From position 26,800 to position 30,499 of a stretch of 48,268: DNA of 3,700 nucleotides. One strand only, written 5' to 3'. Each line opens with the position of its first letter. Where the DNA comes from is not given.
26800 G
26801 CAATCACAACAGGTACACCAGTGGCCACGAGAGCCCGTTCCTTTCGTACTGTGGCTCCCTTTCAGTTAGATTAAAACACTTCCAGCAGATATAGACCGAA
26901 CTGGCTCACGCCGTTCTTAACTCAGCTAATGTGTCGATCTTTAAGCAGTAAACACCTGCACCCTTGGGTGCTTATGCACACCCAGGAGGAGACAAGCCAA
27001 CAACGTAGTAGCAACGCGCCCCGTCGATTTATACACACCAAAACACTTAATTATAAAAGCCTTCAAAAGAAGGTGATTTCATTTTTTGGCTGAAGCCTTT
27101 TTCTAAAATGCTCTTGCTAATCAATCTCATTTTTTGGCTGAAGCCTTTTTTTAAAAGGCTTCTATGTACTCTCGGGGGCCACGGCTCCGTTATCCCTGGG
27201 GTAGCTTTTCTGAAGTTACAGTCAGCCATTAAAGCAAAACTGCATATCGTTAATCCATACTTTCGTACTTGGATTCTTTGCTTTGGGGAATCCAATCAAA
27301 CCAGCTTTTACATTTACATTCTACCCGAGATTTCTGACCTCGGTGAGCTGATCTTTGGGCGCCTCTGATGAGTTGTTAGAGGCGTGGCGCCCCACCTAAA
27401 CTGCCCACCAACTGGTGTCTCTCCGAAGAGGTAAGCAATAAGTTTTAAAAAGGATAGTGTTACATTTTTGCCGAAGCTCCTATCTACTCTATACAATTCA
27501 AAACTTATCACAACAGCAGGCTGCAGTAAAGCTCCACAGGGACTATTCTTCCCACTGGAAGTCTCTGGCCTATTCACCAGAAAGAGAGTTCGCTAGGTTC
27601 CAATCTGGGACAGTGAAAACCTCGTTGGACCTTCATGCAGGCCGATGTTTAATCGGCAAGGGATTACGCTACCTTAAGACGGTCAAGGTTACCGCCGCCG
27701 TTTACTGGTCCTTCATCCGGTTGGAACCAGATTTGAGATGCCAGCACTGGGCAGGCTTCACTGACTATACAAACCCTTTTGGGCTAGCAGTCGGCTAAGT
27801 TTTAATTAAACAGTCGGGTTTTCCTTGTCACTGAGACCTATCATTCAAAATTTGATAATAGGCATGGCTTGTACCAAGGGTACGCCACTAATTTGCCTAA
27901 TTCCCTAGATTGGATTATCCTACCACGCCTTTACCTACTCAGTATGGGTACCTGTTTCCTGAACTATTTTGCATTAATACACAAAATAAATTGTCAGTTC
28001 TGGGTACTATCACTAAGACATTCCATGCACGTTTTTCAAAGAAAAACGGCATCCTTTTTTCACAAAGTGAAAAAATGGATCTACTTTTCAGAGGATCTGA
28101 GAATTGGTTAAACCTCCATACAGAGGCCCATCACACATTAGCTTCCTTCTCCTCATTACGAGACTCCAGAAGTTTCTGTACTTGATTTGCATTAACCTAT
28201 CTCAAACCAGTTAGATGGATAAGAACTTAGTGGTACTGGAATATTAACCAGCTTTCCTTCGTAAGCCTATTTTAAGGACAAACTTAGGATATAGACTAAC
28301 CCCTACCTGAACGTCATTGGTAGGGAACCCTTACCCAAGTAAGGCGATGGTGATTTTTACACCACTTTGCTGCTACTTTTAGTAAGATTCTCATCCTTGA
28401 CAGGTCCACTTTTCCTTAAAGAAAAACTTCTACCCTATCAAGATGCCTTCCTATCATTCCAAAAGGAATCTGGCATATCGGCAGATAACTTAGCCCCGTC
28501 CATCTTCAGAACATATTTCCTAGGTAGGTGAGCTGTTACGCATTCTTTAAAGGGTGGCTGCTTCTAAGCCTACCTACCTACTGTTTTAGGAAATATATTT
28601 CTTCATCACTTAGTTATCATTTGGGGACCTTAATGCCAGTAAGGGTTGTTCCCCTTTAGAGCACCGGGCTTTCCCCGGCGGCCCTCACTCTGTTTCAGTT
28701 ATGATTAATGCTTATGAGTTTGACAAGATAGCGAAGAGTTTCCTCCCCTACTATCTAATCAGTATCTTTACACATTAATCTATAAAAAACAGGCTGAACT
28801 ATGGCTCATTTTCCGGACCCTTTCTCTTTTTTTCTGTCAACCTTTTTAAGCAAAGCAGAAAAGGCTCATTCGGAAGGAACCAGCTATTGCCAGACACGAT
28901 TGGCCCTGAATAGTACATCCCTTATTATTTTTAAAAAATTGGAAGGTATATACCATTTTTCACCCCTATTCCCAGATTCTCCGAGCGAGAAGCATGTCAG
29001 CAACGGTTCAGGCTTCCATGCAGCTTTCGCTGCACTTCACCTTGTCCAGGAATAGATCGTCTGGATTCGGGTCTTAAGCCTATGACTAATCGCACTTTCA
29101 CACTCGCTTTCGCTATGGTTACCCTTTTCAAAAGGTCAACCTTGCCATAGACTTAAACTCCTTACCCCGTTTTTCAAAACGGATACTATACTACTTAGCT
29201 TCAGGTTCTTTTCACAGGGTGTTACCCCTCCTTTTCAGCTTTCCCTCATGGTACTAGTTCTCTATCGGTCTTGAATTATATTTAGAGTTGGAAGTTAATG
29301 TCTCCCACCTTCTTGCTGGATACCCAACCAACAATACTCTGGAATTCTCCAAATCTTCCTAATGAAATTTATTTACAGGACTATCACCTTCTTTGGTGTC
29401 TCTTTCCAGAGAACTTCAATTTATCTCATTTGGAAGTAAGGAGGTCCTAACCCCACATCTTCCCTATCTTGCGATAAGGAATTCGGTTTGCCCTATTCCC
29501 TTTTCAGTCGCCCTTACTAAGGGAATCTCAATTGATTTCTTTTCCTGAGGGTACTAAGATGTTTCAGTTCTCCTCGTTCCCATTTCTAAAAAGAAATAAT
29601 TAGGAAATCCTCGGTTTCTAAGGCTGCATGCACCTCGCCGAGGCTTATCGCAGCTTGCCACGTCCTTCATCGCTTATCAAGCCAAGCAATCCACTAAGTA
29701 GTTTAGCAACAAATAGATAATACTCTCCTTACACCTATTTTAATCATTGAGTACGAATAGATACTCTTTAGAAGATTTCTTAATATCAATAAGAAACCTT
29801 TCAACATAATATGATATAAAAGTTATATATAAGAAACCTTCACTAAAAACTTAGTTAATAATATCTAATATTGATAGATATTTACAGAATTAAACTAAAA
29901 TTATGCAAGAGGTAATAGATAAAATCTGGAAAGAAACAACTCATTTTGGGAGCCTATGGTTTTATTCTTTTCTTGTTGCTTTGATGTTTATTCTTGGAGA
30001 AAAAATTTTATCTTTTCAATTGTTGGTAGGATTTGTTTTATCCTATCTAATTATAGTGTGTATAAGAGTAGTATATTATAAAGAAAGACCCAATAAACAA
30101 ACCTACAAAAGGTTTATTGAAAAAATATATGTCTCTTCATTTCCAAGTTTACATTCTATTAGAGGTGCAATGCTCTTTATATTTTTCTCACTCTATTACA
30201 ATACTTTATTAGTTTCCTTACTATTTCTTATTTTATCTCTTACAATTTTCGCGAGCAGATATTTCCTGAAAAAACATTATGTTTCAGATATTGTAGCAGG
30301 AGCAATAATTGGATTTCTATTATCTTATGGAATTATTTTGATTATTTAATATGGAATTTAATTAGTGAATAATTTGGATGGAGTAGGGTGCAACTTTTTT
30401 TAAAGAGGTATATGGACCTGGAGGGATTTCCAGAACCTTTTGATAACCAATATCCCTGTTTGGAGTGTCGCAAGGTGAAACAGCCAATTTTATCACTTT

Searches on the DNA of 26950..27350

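Call 54: search_rna_families(source=window, start=26950, end=27350, threshold=gathering, show_alignments=1)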
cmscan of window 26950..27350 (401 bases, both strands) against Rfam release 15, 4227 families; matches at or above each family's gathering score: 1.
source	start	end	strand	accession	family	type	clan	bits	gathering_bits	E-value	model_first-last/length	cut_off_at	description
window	26950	27350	-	RF02540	LSU_rRNA_archaea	Gene; rRNA;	CL00112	167.2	50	5.9e-51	2385-2651/2987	5'&3'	Archaeal large subunit ribosomal RNA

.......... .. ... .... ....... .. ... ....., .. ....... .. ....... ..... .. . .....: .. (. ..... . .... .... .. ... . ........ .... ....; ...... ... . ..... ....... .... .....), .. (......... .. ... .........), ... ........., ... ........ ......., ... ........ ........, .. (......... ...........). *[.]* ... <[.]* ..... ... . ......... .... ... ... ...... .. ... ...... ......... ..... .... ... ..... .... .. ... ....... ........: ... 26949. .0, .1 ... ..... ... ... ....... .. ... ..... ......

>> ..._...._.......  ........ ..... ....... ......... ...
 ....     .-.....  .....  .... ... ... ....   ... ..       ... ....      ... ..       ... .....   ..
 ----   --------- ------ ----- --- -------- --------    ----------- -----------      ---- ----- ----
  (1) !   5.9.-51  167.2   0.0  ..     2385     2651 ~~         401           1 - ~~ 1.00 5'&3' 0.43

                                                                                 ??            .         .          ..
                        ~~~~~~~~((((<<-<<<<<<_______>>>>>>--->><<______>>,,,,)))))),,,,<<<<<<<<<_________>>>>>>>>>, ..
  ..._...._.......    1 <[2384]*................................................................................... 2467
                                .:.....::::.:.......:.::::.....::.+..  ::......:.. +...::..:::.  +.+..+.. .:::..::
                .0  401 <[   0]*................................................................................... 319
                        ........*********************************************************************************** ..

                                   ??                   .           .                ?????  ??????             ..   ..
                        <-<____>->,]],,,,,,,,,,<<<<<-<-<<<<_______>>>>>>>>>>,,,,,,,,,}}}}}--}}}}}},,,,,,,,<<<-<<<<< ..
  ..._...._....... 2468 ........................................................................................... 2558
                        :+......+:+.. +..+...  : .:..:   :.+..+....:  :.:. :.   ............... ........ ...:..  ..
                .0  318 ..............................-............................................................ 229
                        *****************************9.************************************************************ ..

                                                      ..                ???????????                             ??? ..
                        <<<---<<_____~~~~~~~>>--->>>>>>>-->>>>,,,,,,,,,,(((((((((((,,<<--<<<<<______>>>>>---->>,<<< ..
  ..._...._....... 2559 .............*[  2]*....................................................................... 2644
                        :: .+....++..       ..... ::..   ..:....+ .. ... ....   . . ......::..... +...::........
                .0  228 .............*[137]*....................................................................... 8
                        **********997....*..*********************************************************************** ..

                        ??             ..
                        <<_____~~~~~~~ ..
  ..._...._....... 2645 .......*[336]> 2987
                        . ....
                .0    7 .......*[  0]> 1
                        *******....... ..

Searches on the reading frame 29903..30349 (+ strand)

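Call 59: search_protein_families(library=pfam, proteins=[window:29903-30349:+], max_evalue=0.01)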
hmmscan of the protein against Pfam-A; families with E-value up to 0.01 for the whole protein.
window:29903-30349:+ (148 aa): 3 families
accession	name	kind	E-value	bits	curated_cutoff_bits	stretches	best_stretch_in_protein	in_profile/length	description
PF01569.27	PAP2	-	3.3e-14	53.2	27.2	1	39-146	4-123/130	PAP2 superfamily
PF14378.12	PAP2_3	-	1.3e-07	32.1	27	1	73-140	121-187/190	PAP2 superfamily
PF04515.18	Choline_transpo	-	0.00047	19.9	26.9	0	35-126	46-137/326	Plasma-membrane choline transporter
